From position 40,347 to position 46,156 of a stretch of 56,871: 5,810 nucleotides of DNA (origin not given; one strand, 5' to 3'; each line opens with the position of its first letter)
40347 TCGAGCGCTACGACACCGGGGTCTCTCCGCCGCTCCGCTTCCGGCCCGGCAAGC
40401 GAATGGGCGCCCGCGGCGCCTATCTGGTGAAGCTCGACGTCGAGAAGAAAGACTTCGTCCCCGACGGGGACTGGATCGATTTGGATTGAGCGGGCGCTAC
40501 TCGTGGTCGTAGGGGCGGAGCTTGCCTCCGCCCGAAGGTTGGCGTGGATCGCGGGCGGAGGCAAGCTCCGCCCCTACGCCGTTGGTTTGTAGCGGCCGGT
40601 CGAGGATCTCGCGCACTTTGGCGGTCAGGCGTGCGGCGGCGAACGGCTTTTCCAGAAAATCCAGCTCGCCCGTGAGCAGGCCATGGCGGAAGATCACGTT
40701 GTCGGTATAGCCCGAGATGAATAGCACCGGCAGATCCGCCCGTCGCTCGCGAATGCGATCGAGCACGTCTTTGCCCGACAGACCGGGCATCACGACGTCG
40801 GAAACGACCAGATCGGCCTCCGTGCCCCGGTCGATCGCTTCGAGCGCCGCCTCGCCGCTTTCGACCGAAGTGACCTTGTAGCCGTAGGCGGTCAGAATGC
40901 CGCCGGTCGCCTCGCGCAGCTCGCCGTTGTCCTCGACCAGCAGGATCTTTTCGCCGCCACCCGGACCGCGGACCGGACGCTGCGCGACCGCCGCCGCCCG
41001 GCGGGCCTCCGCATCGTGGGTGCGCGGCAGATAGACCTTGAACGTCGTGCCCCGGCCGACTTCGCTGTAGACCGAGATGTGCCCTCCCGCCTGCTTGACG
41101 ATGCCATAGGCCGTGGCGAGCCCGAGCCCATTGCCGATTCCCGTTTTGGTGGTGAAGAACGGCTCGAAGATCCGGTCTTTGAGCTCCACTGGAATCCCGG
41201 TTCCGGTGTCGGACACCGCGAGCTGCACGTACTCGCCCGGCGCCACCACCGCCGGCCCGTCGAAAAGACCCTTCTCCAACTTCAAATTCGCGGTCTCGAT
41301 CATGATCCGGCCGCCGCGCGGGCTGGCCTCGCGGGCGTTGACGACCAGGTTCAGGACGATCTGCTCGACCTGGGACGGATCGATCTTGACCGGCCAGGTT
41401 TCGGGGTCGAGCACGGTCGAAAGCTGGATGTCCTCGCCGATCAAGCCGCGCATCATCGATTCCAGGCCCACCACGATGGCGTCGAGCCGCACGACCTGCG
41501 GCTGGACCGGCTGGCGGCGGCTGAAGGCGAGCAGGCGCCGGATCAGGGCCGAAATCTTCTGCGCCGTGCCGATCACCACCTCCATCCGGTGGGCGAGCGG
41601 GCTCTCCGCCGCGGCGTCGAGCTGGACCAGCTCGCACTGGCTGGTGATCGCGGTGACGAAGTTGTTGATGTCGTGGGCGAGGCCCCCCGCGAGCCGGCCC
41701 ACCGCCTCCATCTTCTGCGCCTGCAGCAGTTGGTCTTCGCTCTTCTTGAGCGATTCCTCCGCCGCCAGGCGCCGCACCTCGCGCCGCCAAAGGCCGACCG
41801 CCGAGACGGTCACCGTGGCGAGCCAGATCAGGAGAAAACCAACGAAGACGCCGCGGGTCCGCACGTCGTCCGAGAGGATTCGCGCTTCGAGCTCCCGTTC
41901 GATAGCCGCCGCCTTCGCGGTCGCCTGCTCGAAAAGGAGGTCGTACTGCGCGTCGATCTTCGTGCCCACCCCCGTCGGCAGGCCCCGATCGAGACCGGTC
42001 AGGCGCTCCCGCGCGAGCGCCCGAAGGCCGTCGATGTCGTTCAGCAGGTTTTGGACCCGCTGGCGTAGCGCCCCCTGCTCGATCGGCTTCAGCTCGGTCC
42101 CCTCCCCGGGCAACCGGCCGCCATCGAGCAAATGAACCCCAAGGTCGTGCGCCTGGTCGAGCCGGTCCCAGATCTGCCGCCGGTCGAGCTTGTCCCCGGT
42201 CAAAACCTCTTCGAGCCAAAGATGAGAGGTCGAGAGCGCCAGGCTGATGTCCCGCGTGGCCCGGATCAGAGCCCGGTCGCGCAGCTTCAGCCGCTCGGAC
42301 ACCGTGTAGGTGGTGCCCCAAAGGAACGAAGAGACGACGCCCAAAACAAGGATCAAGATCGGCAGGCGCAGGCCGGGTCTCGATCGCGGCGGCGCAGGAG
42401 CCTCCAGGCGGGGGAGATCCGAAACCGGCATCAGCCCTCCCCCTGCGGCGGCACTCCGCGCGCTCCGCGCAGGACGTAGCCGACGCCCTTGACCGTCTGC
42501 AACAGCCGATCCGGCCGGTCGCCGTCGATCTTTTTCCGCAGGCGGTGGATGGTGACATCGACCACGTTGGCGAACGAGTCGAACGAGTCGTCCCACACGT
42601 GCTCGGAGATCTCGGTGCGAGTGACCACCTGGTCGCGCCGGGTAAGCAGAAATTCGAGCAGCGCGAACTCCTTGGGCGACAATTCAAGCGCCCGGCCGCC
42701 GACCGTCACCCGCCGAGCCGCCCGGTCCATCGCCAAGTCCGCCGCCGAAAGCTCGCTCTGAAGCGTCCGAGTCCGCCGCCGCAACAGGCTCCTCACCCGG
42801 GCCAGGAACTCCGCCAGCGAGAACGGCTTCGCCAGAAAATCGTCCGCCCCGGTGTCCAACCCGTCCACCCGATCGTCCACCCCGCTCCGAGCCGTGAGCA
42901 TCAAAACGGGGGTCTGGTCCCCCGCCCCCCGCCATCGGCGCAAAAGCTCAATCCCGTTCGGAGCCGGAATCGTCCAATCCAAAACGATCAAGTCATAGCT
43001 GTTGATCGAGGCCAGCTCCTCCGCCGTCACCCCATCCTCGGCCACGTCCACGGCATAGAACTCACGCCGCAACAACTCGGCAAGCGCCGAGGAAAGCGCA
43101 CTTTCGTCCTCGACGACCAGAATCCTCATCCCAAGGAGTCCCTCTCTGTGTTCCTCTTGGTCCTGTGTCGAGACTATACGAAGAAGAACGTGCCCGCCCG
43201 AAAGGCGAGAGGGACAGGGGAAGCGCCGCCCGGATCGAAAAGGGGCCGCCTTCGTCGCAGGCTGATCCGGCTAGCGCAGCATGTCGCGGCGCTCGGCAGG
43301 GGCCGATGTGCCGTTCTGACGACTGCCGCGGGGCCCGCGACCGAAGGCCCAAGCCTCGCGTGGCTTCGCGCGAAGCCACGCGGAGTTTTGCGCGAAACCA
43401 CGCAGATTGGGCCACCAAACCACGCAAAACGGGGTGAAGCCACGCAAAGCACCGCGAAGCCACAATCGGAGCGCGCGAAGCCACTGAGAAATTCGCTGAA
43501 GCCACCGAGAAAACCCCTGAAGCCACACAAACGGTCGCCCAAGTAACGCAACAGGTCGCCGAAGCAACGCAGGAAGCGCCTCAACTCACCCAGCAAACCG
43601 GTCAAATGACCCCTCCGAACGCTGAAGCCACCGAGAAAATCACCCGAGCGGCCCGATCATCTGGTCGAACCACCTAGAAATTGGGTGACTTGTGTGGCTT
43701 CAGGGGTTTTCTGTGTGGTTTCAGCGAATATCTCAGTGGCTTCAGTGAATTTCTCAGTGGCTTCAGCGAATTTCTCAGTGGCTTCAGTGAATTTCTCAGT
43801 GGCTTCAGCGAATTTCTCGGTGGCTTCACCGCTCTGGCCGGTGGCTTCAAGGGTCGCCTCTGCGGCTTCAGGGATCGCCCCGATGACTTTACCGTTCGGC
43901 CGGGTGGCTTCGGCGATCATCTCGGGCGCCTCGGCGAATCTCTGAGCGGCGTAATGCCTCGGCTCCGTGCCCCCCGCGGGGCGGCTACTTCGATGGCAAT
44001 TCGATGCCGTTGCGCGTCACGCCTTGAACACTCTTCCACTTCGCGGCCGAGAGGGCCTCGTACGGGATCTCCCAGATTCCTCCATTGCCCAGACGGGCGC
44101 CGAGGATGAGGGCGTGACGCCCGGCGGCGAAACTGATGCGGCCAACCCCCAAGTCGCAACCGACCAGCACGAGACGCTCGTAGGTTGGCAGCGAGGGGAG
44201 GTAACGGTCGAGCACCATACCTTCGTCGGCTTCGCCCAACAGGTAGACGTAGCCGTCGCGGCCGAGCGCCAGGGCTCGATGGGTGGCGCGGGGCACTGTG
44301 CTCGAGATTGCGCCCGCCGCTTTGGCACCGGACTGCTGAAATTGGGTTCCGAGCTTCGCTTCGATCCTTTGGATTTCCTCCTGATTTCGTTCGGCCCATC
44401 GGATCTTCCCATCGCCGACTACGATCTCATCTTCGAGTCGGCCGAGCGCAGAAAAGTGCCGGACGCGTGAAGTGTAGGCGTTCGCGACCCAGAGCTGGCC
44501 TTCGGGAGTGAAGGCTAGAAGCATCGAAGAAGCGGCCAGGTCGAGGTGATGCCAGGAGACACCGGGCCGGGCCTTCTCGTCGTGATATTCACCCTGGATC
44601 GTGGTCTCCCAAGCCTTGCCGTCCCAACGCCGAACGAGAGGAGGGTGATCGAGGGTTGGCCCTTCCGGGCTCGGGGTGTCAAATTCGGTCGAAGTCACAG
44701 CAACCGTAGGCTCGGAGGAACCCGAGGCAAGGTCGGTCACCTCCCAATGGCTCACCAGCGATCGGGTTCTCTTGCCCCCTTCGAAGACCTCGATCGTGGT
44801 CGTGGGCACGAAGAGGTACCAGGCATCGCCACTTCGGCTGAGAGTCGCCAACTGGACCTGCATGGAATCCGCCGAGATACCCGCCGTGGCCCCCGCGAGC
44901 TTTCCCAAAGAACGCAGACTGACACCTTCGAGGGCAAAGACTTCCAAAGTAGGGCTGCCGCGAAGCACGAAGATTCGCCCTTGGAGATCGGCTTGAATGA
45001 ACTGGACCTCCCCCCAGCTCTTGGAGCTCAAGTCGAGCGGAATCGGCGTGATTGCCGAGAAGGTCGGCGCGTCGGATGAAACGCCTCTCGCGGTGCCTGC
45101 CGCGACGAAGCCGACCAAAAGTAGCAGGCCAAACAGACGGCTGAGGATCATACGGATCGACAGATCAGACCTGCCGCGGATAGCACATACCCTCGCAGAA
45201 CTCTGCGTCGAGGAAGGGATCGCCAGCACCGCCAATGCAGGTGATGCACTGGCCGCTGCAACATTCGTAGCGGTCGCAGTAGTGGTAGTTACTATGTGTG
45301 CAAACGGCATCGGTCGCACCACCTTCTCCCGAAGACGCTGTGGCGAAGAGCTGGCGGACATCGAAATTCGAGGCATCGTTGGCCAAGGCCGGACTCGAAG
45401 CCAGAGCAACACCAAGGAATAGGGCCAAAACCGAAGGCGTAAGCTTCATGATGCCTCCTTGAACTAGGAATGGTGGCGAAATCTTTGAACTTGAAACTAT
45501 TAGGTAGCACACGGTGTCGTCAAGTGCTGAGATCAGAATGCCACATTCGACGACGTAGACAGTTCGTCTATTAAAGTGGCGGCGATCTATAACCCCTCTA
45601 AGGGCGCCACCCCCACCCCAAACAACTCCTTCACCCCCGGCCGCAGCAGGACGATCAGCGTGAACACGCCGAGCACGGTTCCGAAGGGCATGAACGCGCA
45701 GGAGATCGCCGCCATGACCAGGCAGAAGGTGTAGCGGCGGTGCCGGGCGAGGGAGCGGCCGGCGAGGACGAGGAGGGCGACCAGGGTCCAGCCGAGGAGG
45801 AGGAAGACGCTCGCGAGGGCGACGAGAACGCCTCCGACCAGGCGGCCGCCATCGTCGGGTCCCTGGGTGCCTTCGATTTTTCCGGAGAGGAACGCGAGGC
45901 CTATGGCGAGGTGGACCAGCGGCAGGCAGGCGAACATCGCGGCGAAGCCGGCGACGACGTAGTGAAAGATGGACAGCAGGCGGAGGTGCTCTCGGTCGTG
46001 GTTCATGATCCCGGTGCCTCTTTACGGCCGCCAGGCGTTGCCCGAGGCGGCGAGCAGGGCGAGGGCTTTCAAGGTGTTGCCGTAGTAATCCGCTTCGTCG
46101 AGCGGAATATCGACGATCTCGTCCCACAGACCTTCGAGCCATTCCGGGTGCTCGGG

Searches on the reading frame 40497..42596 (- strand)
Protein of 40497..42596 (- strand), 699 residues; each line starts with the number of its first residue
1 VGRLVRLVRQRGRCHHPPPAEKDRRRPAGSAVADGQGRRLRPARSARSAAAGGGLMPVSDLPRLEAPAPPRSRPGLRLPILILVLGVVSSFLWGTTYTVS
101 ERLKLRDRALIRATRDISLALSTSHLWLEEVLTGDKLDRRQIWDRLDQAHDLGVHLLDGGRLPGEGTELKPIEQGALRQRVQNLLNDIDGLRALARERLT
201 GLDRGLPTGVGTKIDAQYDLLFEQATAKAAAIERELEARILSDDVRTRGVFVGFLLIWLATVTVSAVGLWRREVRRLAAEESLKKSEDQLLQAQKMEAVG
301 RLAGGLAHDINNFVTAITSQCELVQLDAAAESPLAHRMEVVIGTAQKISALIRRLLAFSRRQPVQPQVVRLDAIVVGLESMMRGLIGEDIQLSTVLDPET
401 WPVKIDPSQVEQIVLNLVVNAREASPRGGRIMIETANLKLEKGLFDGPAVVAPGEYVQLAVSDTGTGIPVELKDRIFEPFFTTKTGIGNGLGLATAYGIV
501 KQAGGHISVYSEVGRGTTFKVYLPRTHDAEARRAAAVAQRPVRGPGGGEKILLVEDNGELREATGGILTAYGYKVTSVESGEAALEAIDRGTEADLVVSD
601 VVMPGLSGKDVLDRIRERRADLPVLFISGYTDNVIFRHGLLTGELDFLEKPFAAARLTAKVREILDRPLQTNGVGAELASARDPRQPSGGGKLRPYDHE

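Call 8: search_protein_families(library=pfam, proteins=[window:40497-42596:-], max_evalue=1)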
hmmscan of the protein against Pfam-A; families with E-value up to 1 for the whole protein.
window:40497-42596:- (699 aa): 7 families
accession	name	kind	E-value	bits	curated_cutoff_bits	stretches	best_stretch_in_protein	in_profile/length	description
PF02518.31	HATPase_c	-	3.4e-23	82.6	26.4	1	406-526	2-110/111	Histidine kinase-, DNA gyrase B-, and HSP90-like ATPase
PF00072.30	Response_reg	-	1.6e-22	80.2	30.2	1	551-662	1-111/111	Response regulator receiver domain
PF00512.31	HisKA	-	2.6e-05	24.6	26.9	1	300-362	3-64/66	His Kinase A (phospho-acceptor) domain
PF06490.17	FleQ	-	0.0071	17.1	22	1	550-658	1-100/108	Flagellar regulatory protein FleQ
PF06305.16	LapA_dom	-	0.062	13.7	28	1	251-290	28-63/64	Lipopolysaccharide assembly protein A domain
PF10090.15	HPTransfase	-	0.17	12.1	22.9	1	407-436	29-58/123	Histidine phosphotransferase C-terminal domain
PF22282.1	CydS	-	0.34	11.3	25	1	79-95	10-26/31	CydS-like protein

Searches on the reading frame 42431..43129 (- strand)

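Call 8: search_protein_families(library=pfam, proteins=[window:42431-43129:-], max_evalue=1)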
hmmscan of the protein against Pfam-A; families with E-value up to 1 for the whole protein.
window:42431-43129:- (232 aa): 4 families
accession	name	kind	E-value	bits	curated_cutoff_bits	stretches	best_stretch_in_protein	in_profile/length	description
PF00072.30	Response_reg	-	4.2e-26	91.7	30.2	1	3-113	1-111/111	Response regulator receiver domain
PF00486.34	Trans_reg_C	-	1.1e-25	89.9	26.2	1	145-220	1-77/77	Transcriptional regulatory protein, C terminal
PF09486.15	HrpB7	-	0.0046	17.8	29.7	1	83-142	54-110/157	Bacterial type III secretion protein (HrpB7)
PF21695.3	GlnR_1st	-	0.02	15.2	27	1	1-113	1-108/111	Transcription regulator GlnR, N-terminal domain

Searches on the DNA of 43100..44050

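Call 32: search_rna_families(source=window, start=43100, end=44050, threshold=evalue, max_evalue=1)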
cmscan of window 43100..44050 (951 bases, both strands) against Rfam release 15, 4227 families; matches with E-value up to 1: 4.
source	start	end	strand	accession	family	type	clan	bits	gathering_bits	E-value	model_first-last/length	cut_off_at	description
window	43321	43402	-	RF01729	Termite-flg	Cis-reg;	-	22.2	40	0.22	1-106/106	no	Termite-flg RNA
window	43353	43460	-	RF03816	MIR6297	Gene; miRNA;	-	21.5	114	0.36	1-107/107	no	MIR6297 microRNA precursor family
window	43374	43461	-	RF00245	mir-19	Gene; miRNA;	CL00110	19.3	50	0.93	1-79/79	no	mir-19 microRNA precursor family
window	43620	43768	-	RF04094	MIR537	Gene; miRNA;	-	17.6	100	0.43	1-151/151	no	MIR537 microRNA precursor family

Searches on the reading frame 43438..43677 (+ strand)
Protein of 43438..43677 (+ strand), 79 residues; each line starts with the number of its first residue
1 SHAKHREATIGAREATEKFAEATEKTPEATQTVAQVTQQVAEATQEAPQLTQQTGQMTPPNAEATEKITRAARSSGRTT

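Call 8: search_protein_families(library=pfam, proteins=[window:43438-43677:+], max_evalue=1)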
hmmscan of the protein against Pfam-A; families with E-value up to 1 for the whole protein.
window:43438-43677:+ (79 aa): 6 families
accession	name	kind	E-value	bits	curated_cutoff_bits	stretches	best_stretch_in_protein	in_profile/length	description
PF06103.16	DUF948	-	0.052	14.2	37.2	1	27-68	29-70/89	Bacterial protein of unknown function (DUF948)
PF06791.18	TMP_2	-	0.063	13.4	30.2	1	7-70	130-194/208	Prophage tail length tape measure protein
PF14000.11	Packaging_FI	-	0.064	14.2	27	1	19-69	12-62/131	DNA packaging protein FI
PF07336.16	ABATE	-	0.13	13.3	24.4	1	7-61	51-105/130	Putative stress-induced transcription regulator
PF09832.14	DUF2059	-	0.48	10.9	23.6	1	23-45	36-58/60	Uncharacterized protein conserved in bacteria (DUF2059)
PF15256.11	SPATIAL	-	0.5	11.1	27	1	13-73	80-137/201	SPATIAL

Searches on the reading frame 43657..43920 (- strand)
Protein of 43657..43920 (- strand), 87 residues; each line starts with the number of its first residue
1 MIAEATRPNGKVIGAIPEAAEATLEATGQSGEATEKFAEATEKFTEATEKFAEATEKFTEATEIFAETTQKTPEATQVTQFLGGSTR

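Call 8: search_protein_families(library=pfam, proteins=[window:43657-43920:-], max_evalue=1)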
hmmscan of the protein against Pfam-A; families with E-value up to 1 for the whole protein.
window:43657-43920:- (87 aa): 17 families
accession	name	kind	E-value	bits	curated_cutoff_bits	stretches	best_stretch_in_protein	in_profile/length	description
PF07554.19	FIVAR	-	0.0042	18.1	29.2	1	23-81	4-59/71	FIVAR domain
PF07352.17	Phage_Mu_Gam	-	0.026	14.9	28.3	1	11-84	3-78/149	Bacteriophage Mu Gam like protein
PF14938.12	SNAP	-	0.026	14.5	25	1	30-69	24-62/282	Soluble NSF attachment protein, SNAP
PF04344.18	CheZ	-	0.04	14.3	30.7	1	12-80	44-112/203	Chemotaxis phosphatase, CheZ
PF10498.14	IFT57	-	0.059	12.8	40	1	29-77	269-317/360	Intra-flagellar transport protein 57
PF00723.27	Glyco_hydro_15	-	0.086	12.2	22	1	26-71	360-404/427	Glycosyl hydrolases family 15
PF02255.21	PTS_IIA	-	0.11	13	27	1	29-76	9-61/94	PTS system, Lactose/Cellobiose specific IIA subunit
PF20993.2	CENPH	-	0.12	12.9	27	1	25-74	102-151/175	CENPH protein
PF19901.4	DUF6374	-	0.13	12.3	25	0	52-73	37-58/59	Family of unknown function (DUF6374)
PF13428.12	TPR_14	-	0.17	13.2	23.5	0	52-82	11-41/44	Tetratricopeptide repeat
PF07719.23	TPR_2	-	0.17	12.5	27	0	48-64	14-30/34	Tetratricopeptide repeat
PF10438.15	Cyc-maltodext_C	-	0.18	12.3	22.2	1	45-73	34-62/76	Cyclo-malto-dextrinase C-terminal domain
PF12795.12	MscS_porin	-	0.21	11.6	34.4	1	20-75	18-77/238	Mechanosensitive ion channel porin domain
PF03908.18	Sec20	-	0.22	11.9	27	1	25-67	19-61/92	Sec20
PF06552.18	TOM20_plant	-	0.4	10.8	20.6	1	31-77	69-115/187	Plant specific mitochondrial import receptor subunit TOM20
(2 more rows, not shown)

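Call 10: find_encoding_contigs(protein=window:43657-43920:-, flank=10000, max_places=10)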
Protein window:43657-43920:- (87 aa): 1 contig read that carries it; 1 place shown.
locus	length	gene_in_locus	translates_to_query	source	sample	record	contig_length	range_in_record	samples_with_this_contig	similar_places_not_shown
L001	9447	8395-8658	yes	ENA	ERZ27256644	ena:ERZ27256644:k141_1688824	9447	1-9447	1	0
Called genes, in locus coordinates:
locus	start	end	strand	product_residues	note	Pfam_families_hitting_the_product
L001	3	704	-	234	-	?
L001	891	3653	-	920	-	-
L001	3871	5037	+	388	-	PF00355:Rieske, PF22543:Rieske_4 (weak), PF03358:FMN_red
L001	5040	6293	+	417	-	PF01270:Glyco_hydro_8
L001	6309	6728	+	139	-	-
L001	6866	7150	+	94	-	-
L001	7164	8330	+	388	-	-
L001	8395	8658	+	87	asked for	-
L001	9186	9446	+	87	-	?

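Call 11: find_homologous_proteins(query=window:43660-43920:-, max_evalue=0.01)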
Query window:43660-43920:- (87 aa): 3 proteins with E <= 0.01 among 170 candidates.
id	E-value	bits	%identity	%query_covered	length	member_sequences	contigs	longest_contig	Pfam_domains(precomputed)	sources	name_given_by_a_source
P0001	1.9e-6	46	52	54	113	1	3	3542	-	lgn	-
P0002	7.6e-6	44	47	99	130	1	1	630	-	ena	-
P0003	2.3e-4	39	78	37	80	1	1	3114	-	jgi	jgi:hypothetical protein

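Call 14: find_encoding_contigs(protein=P0001, flank=10000, max_places=10)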
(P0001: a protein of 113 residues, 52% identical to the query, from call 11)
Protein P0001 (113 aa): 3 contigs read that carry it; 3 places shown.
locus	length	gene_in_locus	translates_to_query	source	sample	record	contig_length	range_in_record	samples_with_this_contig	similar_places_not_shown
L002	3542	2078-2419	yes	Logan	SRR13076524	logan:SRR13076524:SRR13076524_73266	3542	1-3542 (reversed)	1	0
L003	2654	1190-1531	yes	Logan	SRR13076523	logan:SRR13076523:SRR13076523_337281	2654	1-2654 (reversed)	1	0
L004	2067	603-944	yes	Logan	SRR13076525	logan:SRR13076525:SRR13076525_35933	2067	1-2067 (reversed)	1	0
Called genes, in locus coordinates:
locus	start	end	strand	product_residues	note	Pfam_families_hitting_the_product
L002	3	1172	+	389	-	?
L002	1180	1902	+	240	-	-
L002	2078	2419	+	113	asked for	-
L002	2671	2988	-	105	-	-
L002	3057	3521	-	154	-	-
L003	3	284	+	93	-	?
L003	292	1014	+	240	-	-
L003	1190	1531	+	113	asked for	-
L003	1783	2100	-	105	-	-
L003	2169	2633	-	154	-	-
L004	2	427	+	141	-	?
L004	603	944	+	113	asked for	-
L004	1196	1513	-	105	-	-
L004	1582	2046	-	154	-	-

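Call 15: find_encoding_contigs(protein=P0002, flank=10000)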
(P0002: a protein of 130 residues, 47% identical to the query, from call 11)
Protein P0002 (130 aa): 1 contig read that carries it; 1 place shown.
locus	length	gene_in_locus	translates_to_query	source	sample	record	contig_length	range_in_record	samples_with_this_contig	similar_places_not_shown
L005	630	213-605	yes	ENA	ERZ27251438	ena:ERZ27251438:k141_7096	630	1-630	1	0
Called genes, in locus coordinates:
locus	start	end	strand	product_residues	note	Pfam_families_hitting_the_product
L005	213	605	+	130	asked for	-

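Call 16: find_encoding_contigs(protein=P0003, flank=10000)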
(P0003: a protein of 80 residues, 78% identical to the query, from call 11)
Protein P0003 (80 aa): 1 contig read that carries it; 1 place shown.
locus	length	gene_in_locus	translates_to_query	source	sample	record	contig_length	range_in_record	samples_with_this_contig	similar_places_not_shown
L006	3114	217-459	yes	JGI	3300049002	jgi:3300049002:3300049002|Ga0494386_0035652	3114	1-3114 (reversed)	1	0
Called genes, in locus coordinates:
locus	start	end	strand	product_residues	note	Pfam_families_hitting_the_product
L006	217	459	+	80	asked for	-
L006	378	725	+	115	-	PF13384:HTH_23, PF13551:HTH_29 (faint)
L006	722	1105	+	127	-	PF05717:TnpB_IS66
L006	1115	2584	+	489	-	PF13005:zf-IS66 (weak), PF03050:DDE_Tnp_IS66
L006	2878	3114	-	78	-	?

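Call 31: search_protein_families(library=pfam, proteins=[L002:1180-1902:+, L002:2671-2988:-, L002:3057-3521:-], max_evalue=0.001)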
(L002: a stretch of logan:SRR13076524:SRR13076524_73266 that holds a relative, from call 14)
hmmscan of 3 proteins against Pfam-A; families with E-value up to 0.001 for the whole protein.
L002:1180-1902:+ (240 aa): 0 families

L002:2671-2988:- (105 aa): 0 families

L002:3057-3521:- (154 aa): 0 families

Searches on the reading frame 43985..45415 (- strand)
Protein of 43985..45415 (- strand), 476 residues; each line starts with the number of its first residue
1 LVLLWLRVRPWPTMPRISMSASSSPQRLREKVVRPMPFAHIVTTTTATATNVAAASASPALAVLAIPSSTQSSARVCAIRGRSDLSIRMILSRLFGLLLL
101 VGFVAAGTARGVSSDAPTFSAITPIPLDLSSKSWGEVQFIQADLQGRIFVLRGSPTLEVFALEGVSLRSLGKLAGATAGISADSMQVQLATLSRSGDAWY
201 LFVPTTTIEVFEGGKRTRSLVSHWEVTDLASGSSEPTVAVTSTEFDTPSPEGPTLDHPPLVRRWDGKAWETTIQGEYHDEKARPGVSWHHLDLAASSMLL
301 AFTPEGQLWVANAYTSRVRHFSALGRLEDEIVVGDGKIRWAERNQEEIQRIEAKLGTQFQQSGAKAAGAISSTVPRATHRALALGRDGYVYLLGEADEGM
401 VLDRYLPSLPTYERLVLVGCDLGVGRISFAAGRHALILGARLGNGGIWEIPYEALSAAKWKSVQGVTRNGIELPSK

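Call 8: search_protein_families(library=pfam, proteins=[window:43985-45415:-], max_evalue=1)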
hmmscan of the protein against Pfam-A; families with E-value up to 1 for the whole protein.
window:43985-45415:- (476 aa): 1 family
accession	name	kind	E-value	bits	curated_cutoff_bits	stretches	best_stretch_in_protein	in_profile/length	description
PF01436.27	NHL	-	0.055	14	20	1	300-321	7-28/28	NHL repeat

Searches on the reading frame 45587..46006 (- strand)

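Call 8: search_protein_families(library=pfam, proteins=[window:45587-46006:-], max_evalue=1)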
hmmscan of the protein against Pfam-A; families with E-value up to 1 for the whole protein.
window:45587-46006:- (139 aa): 1 family
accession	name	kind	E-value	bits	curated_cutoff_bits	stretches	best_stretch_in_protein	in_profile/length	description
PF01275.24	Myelin_PLP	-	0.0021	18.3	23.8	1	7-79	58-131/231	Myelin proteolipid protein (PLP or lipophilin)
